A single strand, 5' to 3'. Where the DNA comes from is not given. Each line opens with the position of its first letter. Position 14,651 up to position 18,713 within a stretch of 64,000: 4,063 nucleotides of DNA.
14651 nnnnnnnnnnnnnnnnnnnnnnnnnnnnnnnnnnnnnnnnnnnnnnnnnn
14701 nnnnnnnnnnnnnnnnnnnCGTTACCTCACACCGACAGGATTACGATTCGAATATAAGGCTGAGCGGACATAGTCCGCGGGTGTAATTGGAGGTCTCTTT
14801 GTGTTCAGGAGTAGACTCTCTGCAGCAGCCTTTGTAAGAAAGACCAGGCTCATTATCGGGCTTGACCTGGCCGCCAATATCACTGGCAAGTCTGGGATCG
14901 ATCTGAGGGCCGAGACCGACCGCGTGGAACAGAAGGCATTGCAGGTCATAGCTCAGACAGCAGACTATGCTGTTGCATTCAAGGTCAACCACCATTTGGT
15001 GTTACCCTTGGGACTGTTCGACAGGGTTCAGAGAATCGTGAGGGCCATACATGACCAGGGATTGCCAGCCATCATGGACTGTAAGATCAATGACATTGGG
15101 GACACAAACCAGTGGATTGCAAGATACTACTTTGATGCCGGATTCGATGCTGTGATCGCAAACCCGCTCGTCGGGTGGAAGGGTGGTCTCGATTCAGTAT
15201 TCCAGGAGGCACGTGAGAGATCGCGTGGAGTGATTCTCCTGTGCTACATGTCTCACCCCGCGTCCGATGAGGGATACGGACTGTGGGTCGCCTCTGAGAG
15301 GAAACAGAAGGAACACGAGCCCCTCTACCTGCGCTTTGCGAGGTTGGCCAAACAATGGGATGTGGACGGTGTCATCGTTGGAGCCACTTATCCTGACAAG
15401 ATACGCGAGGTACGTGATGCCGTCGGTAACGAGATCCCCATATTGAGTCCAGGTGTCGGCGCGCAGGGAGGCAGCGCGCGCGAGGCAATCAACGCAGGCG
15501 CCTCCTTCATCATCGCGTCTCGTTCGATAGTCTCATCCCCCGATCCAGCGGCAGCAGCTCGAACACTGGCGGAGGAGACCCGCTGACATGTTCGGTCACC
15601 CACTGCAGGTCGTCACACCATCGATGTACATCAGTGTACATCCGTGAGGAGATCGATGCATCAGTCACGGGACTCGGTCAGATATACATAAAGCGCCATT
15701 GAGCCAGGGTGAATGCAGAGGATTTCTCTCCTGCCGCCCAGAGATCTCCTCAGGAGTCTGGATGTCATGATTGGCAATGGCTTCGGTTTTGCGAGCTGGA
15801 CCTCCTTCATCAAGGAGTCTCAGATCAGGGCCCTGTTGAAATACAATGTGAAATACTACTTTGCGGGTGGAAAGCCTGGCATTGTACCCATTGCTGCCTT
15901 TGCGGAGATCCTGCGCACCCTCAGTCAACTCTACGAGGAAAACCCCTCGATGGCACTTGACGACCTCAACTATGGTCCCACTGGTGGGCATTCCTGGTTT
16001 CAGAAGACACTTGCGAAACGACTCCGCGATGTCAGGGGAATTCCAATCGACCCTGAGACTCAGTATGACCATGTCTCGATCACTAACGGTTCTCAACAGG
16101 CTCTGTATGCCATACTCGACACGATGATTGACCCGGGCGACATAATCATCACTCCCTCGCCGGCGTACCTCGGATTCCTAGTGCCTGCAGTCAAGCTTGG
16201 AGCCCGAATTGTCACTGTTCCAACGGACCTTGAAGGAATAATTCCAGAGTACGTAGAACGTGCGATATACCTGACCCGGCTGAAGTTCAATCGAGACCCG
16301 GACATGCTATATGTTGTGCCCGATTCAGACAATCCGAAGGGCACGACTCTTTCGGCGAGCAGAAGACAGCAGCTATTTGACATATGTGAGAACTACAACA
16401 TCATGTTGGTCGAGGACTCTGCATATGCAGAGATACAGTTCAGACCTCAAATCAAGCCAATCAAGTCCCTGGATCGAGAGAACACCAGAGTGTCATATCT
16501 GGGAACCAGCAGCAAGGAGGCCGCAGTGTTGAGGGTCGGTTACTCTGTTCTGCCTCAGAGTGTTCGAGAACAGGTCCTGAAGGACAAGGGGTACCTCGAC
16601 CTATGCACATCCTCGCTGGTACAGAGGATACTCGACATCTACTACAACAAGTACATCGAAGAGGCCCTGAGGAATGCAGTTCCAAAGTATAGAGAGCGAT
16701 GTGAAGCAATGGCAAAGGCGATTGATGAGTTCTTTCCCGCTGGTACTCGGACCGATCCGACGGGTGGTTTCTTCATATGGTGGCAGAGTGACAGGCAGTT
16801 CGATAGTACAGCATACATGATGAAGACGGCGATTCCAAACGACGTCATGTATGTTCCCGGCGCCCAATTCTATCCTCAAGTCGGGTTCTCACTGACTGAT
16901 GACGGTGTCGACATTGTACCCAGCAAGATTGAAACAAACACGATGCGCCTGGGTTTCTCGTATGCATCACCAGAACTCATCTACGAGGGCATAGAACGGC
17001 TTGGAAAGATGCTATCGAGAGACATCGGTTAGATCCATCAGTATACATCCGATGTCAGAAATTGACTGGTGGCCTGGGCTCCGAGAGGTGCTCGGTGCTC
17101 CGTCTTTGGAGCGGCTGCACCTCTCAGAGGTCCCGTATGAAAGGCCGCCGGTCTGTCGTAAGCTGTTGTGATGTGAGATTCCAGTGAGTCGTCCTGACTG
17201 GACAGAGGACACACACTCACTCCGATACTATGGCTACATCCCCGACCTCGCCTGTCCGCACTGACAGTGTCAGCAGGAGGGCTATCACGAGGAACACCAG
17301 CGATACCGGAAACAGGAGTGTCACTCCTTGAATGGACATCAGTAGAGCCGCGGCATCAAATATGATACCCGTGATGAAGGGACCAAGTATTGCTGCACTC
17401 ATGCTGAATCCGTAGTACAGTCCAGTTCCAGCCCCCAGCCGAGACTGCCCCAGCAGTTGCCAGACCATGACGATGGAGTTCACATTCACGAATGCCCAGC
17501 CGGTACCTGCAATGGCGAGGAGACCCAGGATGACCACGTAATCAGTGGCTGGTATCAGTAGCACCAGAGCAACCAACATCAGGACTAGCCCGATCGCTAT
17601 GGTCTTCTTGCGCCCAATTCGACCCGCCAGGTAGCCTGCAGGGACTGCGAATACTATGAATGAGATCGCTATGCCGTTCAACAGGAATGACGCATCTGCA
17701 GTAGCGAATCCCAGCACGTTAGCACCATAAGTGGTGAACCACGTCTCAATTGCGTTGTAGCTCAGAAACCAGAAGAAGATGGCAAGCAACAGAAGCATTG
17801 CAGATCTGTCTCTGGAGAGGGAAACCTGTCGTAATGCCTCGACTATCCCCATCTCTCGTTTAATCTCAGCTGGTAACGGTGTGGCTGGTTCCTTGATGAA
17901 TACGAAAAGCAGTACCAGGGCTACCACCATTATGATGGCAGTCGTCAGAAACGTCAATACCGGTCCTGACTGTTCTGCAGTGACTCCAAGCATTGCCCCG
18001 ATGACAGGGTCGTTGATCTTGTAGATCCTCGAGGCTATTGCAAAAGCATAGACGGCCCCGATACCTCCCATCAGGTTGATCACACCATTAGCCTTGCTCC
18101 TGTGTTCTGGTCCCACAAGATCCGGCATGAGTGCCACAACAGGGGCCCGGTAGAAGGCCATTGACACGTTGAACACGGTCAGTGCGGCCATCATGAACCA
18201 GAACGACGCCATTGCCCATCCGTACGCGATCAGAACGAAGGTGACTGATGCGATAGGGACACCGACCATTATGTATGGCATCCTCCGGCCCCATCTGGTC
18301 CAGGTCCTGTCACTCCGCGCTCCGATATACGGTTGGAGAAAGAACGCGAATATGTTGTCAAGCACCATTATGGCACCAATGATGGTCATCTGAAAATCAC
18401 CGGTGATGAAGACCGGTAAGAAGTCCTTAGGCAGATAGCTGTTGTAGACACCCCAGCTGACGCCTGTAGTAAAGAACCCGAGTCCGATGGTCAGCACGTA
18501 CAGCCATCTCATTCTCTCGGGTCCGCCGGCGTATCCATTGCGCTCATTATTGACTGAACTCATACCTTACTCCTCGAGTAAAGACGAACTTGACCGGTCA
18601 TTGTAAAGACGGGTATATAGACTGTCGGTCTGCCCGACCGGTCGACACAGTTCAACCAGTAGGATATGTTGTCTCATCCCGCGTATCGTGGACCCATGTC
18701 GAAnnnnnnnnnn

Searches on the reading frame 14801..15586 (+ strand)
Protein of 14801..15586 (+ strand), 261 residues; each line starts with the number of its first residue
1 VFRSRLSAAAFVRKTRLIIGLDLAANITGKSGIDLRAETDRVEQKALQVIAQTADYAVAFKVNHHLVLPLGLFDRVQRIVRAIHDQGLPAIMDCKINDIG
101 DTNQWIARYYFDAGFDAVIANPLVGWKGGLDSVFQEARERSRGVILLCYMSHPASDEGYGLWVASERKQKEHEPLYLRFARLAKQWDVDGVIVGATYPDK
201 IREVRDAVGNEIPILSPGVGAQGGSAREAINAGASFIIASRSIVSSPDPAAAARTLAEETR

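Call 21: search_protein_families(library=pfam, proteins=[window:14801-15586:+], max_evalue=0.0001)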
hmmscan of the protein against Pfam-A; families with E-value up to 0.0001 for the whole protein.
window:14801-15586:+ (261 aa): 1 family
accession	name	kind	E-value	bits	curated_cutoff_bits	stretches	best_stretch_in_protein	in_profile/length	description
PF00215.30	OMPdecase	-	2.9e-34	119.4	27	1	15-255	1-220/221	Orotidine 5'-phosphate decarboxylase / HUMPS family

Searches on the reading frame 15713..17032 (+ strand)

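Call 22: search_protein_families(library=pfam, proteins=[window:15713-17032:+], max_evalue=0.0001)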
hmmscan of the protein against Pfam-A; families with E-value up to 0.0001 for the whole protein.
window:15713-17032:+ (439 aa): 1 family
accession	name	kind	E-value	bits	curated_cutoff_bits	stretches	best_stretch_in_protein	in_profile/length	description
PF00155.27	Aminotran_1_2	-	1.9e-19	70.5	19.7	1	84-362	35-313/361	Aminotransferase class I and II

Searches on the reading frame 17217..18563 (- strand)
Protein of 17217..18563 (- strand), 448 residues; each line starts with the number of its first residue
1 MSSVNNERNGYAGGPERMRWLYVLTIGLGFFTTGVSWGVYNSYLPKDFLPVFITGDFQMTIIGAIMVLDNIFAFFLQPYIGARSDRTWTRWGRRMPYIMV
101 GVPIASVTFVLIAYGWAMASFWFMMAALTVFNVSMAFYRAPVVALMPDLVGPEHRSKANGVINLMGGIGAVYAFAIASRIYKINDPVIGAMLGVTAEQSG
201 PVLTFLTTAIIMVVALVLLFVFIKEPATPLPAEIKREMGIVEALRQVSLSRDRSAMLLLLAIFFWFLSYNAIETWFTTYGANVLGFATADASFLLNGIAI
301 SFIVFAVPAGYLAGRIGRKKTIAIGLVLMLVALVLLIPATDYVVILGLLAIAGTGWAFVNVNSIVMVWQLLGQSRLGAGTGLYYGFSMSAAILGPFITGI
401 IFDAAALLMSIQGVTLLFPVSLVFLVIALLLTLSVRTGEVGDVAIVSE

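Call 3: search_protein_families(library=ncbifam, proteins=[window:17217-18563:-], max_evalue=0.01)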
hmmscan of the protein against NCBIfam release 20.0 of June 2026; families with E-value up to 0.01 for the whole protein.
window:17217-18563:- (448 aa): 9 families
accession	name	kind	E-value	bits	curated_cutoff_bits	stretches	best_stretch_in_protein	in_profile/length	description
TIGR00883.1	2A0106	subfamily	4.2e-14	52.4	443.45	2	41-185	238-383/400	metabolite/H+ symporter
TIGR00792.1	gph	subfamily_domain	4e-13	48.8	231.35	1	49-367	22-336/437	glycoside-pentoside-hexuronide (GPH):cation symporter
NF006386.0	PRK08633.1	equivalog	2.1e-10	39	1221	2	60-291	50-271/1147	acyl-[ACP]--phospholipid O-acyltransferase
TIGR00880.1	2_A_01_02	superfamily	7.3e-10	39.1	131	1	293-431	2-138/141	multidrug resistance protein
TIGR00900.1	2A0121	subfamily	8.3e-08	32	319.6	1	55-404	29-362/364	H+ Antiporter protein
NF007353.0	PRK09848.1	equivalog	0.00018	20.4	528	1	62-369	46-342/457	glucuronide transporter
TIGR00711.1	efflux_EmrB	subfamily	0.00042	19.2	230.2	1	56-182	287-409/485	DHA2 family efflux MFS transporter permease subunit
TIGR00893.1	2A0114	subfamily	0.0022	17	395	1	27-173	221-363/399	D-galactonate transporter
NF049980.1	SfMCT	equivalog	0.0083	14.8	320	0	36-404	20-364/378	L-lactate MFS transporter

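Call 4: search_protein_families(library=pfam, proteins=[window:17217-18563:-], max_evalue=0.01)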
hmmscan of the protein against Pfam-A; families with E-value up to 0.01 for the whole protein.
window:17217-18563:- (448 aa): 3 families
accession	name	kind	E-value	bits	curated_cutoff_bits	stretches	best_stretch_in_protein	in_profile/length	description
PF07690.21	MFS_1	-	1.2e-43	149.8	33.4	2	28-395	3-347/347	Major Facilitator Superfamily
PF13347.12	MFS_2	-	2.1e-23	83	27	1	49-366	20-338/427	MFS/sugar transport protein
PF03209.21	PUCC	-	1.9e-09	37.5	21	1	61-435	16-396/401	PUCC protein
